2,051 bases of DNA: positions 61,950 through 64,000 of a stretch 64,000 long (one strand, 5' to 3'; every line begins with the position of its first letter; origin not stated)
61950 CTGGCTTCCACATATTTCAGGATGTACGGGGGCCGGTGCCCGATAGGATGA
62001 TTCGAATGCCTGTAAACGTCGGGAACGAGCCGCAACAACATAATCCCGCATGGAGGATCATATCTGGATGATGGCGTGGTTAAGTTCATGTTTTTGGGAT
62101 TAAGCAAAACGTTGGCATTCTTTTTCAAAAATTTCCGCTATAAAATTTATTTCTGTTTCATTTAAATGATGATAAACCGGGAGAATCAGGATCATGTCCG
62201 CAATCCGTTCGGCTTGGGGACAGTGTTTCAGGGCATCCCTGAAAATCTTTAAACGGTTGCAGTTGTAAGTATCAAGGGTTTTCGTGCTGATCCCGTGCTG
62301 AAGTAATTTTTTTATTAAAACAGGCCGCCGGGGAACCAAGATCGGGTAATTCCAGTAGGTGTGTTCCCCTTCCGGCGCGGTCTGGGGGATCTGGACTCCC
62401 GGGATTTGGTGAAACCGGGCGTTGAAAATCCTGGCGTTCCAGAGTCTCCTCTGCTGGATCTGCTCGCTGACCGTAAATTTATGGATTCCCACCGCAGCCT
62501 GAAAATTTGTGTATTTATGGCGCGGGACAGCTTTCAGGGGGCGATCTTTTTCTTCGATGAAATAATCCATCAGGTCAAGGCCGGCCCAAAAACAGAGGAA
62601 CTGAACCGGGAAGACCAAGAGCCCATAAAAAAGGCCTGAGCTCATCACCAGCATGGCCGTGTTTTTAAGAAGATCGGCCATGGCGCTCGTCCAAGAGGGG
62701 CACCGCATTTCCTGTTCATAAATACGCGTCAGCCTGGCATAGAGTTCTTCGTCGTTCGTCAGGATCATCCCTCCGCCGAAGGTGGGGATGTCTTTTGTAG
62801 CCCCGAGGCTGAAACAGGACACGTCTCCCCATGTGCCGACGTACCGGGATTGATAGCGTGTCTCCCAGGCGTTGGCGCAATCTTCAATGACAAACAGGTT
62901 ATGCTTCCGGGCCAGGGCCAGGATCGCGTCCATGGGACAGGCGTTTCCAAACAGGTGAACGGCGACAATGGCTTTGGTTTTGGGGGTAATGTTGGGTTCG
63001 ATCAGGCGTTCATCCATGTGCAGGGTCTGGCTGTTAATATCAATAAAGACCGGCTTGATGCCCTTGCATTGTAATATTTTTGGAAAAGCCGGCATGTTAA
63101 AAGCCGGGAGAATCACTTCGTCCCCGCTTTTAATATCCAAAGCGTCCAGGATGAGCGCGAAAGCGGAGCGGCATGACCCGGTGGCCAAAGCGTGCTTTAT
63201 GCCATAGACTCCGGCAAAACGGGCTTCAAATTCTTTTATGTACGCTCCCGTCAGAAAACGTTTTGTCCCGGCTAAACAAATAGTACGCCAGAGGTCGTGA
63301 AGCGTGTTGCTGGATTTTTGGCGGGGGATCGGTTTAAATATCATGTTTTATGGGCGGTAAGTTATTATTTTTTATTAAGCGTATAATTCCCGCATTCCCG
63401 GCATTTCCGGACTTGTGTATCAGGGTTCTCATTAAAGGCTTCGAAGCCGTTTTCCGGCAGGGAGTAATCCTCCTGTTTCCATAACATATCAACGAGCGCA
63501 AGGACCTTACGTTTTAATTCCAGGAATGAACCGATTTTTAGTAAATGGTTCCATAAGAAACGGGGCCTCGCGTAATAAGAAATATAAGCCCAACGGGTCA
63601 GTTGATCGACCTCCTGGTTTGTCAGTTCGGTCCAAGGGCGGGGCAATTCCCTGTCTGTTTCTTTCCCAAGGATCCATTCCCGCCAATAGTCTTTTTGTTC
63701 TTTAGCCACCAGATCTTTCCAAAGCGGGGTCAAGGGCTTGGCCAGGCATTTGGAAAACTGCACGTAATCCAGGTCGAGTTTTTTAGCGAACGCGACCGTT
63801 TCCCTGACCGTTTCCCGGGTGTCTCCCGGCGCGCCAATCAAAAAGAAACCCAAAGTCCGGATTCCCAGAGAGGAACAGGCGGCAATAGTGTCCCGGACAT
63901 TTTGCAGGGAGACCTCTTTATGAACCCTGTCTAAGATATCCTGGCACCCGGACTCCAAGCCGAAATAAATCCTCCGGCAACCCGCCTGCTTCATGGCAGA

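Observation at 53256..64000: Long operon of three B12-radical SAMs, a SPASM radical SAM, AsnB-like amidotransferase, DegT aminotransferase and two GT-C membrane transferases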

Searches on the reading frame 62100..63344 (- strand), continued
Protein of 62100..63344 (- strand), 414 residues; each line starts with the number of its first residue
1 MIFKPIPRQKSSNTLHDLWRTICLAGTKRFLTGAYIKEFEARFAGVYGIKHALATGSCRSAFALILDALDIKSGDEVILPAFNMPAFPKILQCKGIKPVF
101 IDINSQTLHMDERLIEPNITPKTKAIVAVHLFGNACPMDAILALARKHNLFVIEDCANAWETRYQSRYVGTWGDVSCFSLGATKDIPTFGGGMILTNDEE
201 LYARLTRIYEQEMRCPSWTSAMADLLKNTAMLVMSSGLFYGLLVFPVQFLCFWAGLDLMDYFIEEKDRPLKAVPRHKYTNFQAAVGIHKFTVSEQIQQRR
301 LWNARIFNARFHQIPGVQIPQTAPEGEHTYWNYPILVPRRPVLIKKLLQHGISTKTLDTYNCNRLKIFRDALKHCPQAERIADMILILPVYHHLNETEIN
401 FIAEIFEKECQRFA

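Call 62: search_protein_families(library=ncbifam, proteins=[L001:573-1289:+, L001:1291-2013:+, L001:2048-3868:+, L001:3932-5428:-, L001:5425-6840:-, L001:7130-8299:+, L001:8475-9980:+], max_evalue=0.00001)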
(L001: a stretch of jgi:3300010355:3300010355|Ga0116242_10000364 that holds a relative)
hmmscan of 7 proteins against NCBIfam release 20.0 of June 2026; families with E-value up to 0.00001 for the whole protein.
L001:573-1289:+ (238 aa): 15 families
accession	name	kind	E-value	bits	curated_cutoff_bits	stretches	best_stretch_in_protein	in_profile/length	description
TIGR03937.1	PgaC_IcaA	equivalog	3.7e-17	62.4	422.3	1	5-94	46-132/407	poly-beta-1,6-N-acetyl-D-glucosamine synthase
NF007986.1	PRK10714.1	equivalog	4.2e-14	52.3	529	1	5-180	7-183/316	undecaprenyl-phosphate 4-deoxy-4-formamido-L-arabinose transferase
NF047588.1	GlcsyltransPgfSStrep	equivalog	3.5e-12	46.2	500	1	6-153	3-149/308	glycosyltransferase PgfS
NF041875.1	EPS_EpsD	equivalog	7.4e-11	42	370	1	6-92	1-84/325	exopolysaccharide biosynthesis glycosyltransferase EpsD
NF047683.1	TeichurnBiosyTuaG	equivalog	1.6e-10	41.1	400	1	4-92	6-91/252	teichuronic acid biosynthesis protein TuaG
NF058614.1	PPMAGASynPpgS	equivalog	4.6e-10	39.3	370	1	7-130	3-119/226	polyprenyl-phospho-N-acetylgalactosaminyl synthase PpgS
NF007482.0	PRK10073.1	equivalog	8.5e-10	38.1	423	1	4-90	6-88/334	glycosyltransferase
TIGR04283.1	glyco_like_mftF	equivalog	7.8e-09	35.4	182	1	6-107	1-92/221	TIGR04283 family arsenosugar biosynthesis glycosyltransferase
NF010496.0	PRK13915.1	equivalog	1.4e-08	34.2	262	1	4-92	31-121/307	glucosyl-3-phosphoglycerate synthase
TIGR03965.1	mycofact_glyco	equivalog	7.4e-08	31.7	280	1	4-91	74-158/467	mycofactocin biosynthesis glycosyltransferase MftF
NF045692.1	OglycostaseCruG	equivalog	7.7e-07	28.4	600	1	5-69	42-103/386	2'-O-glycosyltransferase CruG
NF041391.1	DPhHxTase_Halo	equivalog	8.6e-07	28.1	375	1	12-206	3-188/213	dolichyl-phosphate hexose transferase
NF053739.1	GlytfEpsEBac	equivalog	1.3e-06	27.6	450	1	6-97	3-92/265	glycosyltransferase EpsE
TIGR03469.1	HpnB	hypoth_equivalog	2.5e-06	26.7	379.25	1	5-87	45-132/386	hopene-associated glycosyltransferase HpnB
NF050050.1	ProtGlycPglI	equivalog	3.1e-06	26.8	500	1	5-91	3-87/306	GalNAc(5)-diNAcBac-PP-undecaprenol beta-1,3-glucosyltransferase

L001:1291-2013:+ (240 aa): 0 families

L001:2048-3868:+ (606 aa): 0 families

L001:3932-5428:- (498 aa): 7 families
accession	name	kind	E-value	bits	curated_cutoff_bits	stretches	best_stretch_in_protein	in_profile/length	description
NF041878.1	paak_haloarch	equivalog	1e-36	126.4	700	2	40-156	12-127/427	phenylacetate--CoA ligase PaaK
NF045666.1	DVU1553_fam_AMP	equivalog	3.4e-35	121.7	300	2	226-384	170-330/331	DVU_1553 family AMP-dependent CoA ligase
TIGR02155.1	PA_CoA_ligase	equivalog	3.9e-34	117.9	646.3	2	39-153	6-119/422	phenylacetate--CoA ligase PaaK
NF053551.1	FlxY_rubin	equivalog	2.4e-31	108.9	520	2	275-464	213-404/424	flexirubin biosynthesis putative acyl-CoA ligase FlxY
TIGR03335.1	F390_ftsA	equivalog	4.1e-15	55.4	458.7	1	48-157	21-134/445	coenzyme F390 synthetase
NF041217.1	BagE_FevW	exception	1.7e-13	50.3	800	1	277-386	205-312/424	bagremycin/ferroverdin synthetase BagE/FevW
TIGR02304.1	aden_form_hyp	equivalog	2.7e-09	36.5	251.9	1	226-394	175-337/430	F390 synthetase-related protein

L001:5425-6840:- (471 aa): 10 families
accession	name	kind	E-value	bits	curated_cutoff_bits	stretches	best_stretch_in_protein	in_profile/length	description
TIGR03471.1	HpnJ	equivalog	1.4e-14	53.8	577.6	1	173-336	194-353/472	hopanoid biosynthesis associated radical SAM protein HpnJ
TIGR04072.2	rSAM_ladder_B12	equivalog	1.6e-12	46.8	360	1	122-336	124-337/443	lipid biosynthesis B12-binding/radical SAM protein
NF050148.1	rSAM_ApyD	equivalog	6.7e-11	41.3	750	1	149-342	173-360/645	RiPP biosynthesis radical SAM protein ApyD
TIGR04013.1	B12_SAM_MJ_1487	hypoth_equivalog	1.5e-09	37.2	251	0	283-376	269-362/382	TIGR04013 family B12-binding domain/radical SAM domain-containing protein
TIGR04385.1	B12_rSAM_cofa1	equivalog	9.5e-09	35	450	1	171-334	191-350/438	B12 lower ligand biosynthesis radical SAM protein BzaD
TIGR04479.1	bcpD_PhpK_rSAM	subfamily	1.8e-08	33.2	600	1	178-335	244-396/504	PhpK family radical SAM P-methyltransferase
TIGR04428.1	B12_rSAM_trp_MT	equivalog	3e-06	25.9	500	1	178-336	219-386/558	tryptophan 2-C-methyltransferase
NF038361.1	rSAM_Sden_1168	equivalog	4.4e-06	25.5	575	1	173-245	280-347/560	Sden_1168 family B12-binding radical SAM P-methyltransferase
TIGR04295.1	B12_rSAM_oligo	hypoth_equivalog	6.4e-06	25.1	400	0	179-296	204-310/422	TIGR04295 family B12-binding domain-containing radical SAM protein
TIGR03975.1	rSAM_ocin_1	subfamily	7.9e-06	24.6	281.85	0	176-368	262-451/606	RiPP maturation radical SAM C-methyltransferase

L001:7130-8299:+ (389 aa): 5 families
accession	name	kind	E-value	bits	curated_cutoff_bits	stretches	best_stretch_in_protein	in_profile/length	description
NF045915.1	PhycobilmeDegNblB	equivalog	3.7e-16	59.3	300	1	54-158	54-159/214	phycobilisome degradation protein NblB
NF010374.0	PRK13800.1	equivalog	1.4e-09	36.8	1196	1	104-375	628-894/898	fumarate reductase/succinate dehydrogenase flavoprotein subunit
NF007244.0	PRK09687.1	equivalog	2.6e-07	30.2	275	0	249-379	16-156/285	putative lyase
TIGR02270.1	TIGR02270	subfamily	6.5e-06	25.4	206.8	0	249-376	48-171/410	TIGR02270 family protein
NF058515.1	phyc_lyase_CpcF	equivalog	6.6e-06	25.8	220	0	276-349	49-120/200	C-phycocyanin alpha-cysteine-84 phycocyanobilin lyase subunit CpcF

L001:8475-9980:+ (501 aa): 21 families
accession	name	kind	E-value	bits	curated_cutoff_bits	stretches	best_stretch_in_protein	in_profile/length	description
TIGR03471.1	HpnJ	equivalog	2.7e-46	158.4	577.6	1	33-446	36-446/472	hopanoid biosynthesis associated radical SAM protein HpnJ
NF050148.1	rSAM_ApyD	equivalog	8.9e-41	140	750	1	24-360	18-361/645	RiPP biosynthesis radical SAM protein ApyD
TIGR04479.1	bcpD_PhpK_rSAM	subfamily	1.1e-34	119.7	600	1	192-386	233-430/504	PhpK family radical SAM P-methyltransferase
TIGR02026.1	BchE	equivalog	2.8e-34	118.8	481.35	1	27-391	18-391/497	magnesium-protoporphyrin IX monomethyl ester anaerobic oxidative cyclase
TIGR04072.2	rSAM_ladder_B12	equivalog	5e-33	114.4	360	1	31-366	18-350/443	lipid biosynthesis B12-binding/radical SAM protein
NF038361.1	rSAM_Sden_1168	equivalog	5.8e-32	111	575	1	55-375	124-461/560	Sden_1168 family B12-binding radical SAM P-methyltransferase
TIGR04385.1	B12_rSAM_cofa1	equivalog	4.6e-31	108.5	450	1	31-365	20-364/438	B12 lower ligand biosynthesis radical SAM protein BzaD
NF033070.1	rSAM_AprD4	equivalog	8.2e-31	107.4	500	1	149-379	146-380/456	AprD4 family radical SAM diol-dehydratase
TIGR04014.1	B12_SAM_MJ_0865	equivalog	1.2e-24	86.9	360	1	74-392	43-362/434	methyl-coenzyme M reductase glutamine C-methyltransferase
TIGR04013.1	B12_SAM_MJ_1487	hypoth_equivalog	4.9e-23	81.6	251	1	55-366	26-334/382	TIGR04013 family B12-binding domain/radical SAM domain-containing protein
TIGR03975.1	rSAM_ocin_1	subfamily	5e-22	78.2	281.85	1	54-364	111-429/606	RiPP maturation radical SAM C-methyltransferase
TIGR04367.1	HpnR_B12_rSAM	equivalog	1.5e-21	76.5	650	1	26-386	17-372/490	hopanoid C-3 methylase HpnR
TIGR04295.1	B12_rSAM_oligo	hypoth_equivalog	6.4e-18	64.6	400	1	31-322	25-318/422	TIGR04295 family B12-binding domain-containing radical SAM protein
TIGR04428.1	B12_rSAM_trp_MT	equivalog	1.1e-15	57.1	500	1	202-390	219-424/558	tryptophan 2-C-methyltransferase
TIGR04190.1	B12_SAM_Ta0216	equivalog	1.7e-12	46.8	500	1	99-383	109-412/554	TIGR04190 family B12-binding domain/radical SAM domain protein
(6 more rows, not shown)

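Call 69: predict_structure(alignment_id=A2)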
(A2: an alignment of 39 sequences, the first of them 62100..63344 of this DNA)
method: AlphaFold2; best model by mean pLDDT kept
length: 414 residues; sequences in the alignment: 39
mean_pLDDT: 94.9   pTM: 0.94
mean pLDDT of the five models: 94.9, 94.6, 94.5, 94.2, 94.2
residues with pLDDT >= 90: 377; 70-90: 36; 50-70: 1; < 50: 0
segments of 3 or more residues with pLDDT < 50: none
pLDDT, mean of each block of 10 residues (from residue 1): 90 93 92 97 98 98 99 98 96 98 97 98 98 97 98 98 97 98 94 98 98 95 92 91 93 84 83 95 96 94 97 94 95 95 95 92 92 94 96 96 96 83
secondary structure, 60 per line:
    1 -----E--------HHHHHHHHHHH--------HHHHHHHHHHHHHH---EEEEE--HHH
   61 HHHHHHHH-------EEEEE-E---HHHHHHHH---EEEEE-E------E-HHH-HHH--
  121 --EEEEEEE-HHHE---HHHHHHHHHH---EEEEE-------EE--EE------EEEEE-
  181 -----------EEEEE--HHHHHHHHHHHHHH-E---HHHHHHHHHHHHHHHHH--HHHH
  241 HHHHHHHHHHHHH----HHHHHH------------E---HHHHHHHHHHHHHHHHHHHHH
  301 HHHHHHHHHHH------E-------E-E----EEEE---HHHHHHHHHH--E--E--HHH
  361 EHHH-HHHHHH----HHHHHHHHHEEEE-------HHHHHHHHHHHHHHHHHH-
elements in order: H15-25 H34-47 E51-55 H58-68 E76-80 H86-93 E97-101 E123-129 H138-147 E151-155 E175-179 E192-196 H199-212 H218-234 H237-253 H258-263 H280-311 E333-336 H340-349 H366-371 H376-384 E385-388 H396-413

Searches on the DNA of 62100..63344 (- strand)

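Call 65: search_rna_families(sources=[L001], threshold=gathering)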
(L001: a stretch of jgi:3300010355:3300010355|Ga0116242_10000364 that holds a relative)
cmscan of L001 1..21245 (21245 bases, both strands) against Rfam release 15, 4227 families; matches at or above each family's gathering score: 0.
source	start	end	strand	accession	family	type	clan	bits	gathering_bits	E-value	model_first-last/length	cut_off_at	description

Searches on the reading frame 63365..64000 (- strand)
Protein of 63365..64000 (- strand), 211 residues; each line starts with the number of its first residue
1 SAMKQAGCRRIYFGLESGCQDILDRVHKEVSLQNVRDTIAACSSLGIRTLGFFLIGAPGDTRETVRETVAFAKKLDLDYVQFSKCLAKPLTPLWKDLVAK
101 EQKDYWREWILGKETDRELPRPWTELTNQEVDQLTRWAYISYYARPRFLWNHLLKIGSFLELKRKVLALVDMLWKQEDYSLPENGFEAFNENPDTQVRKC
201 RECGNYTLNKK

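Call 3: search_protein_families(library=pfam, proteins=[window:63365-64000:-], max_evalue=0.01)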
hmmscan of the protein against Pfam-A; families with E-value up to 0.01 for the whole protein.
window:63365-64000:- (211 aa): 1 family
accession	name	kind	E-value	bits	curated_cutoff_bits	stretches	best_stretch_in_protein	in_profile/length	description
PF04055.27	Radical_SAM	-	7.6e-09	36.4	29.5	1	2-72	96-166/166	Radical SAM superfamily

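Call 5: search_protein_families(library=ncbifam, proteins=[window:63365-64000:-], max_evalue=0.001)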
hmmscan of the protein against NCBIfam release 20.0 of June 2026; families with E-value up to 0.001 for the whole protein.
window:63365-64000:- (211 aa): 15 families
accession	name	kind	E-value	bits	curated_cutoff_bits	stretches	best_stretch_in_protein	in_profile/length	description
TIGR03471.1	HpnJ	equivalog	1.6e-23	83.4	577.6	1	2-156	292-446/472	hopanoid biosynthesis associated radical SAM protein HpnJ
TIGR04479.1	bcpD_PhpK_rSAM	subfamily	5.6e-18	64.6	600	1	3-96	337-430/504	PhpK family radical SAM P-methyltransferase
TIGR04014.1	B12_SAM_MJ_0865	equivalog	5.8e-13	48.4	360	1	3-102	264-362/434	methyl-coenzyme M reductase glutamine C-methyltransferase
NF050148.1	rSAM_ApyD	equivalog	4.9e-09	35.1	750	1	2-71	293-362/645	RiPP biosynthesis radical SAM protein ApyD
NF033070.1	rSAM_AprD4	equivalog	1.9e-08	33.6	500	1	2-90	292-381/456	AprD4 family radical SAM diol-dehydratase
TIGR04072.2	rSAM_ladder_B12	equivalog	4.5e-08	32.2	360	1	3-76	277-350/443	lipid biosynthesis B12-binding/radical SAM protein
TIGR04385.1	B12_rSAM_cofa1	equivalog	6.9e-07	28.8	450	1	4-75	293-364/438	B12 lower ligand biosynthesis radical SAM protein BzaD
TIGR04013.1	B12_SAM_MJ_1487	hypoth_equivalog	7.5e-07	28.3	251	1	9-76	267-334/382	TIGR04013 family B12-binding domain/radical SAM domain-containing protein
NF038361.1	rSAM_Sden_1168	equivalog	4.1e-06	25.6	575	1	2-89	377-465/560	Sden_1168 family B12-binding radical SAM P-methyltransferase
TIGR02026.1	BchE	equivalog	8.5e-06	24.9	481.35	1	4-102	294-392/497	magnesium-protoporphyrin IX monomethyl ester anaerobic oxidative cyclase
TIGR00539.1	hemN_rel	equivalog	1.4e-05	24.4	205.4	1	3-89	106-193/361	radical SAM family heme chaperone HemW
TIGR04428.1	B12_rSAM_trp_MT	equivalog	3.7e-05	22.3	500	1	5-100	322-424/558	tryptophan 2-C-methyltransferase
TIGR03975.1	rSAM_ocin_1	subfamily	0.00023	19.8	281.85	1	2-74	357-429/606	RiPP maturation radical SAM C-methyltransferase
NF040542.1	rSAM_RCCLKC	equivalog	0.00052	19.3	450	1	2-78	277-353/423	arsinothricin biosynthesis radical SAM protein ArsL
TIGR01212.1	TIGR01212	equivalog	0.00072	18.8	180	1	11-81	141-211/302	tRNA modification radical SAM protein MnmL/YtqA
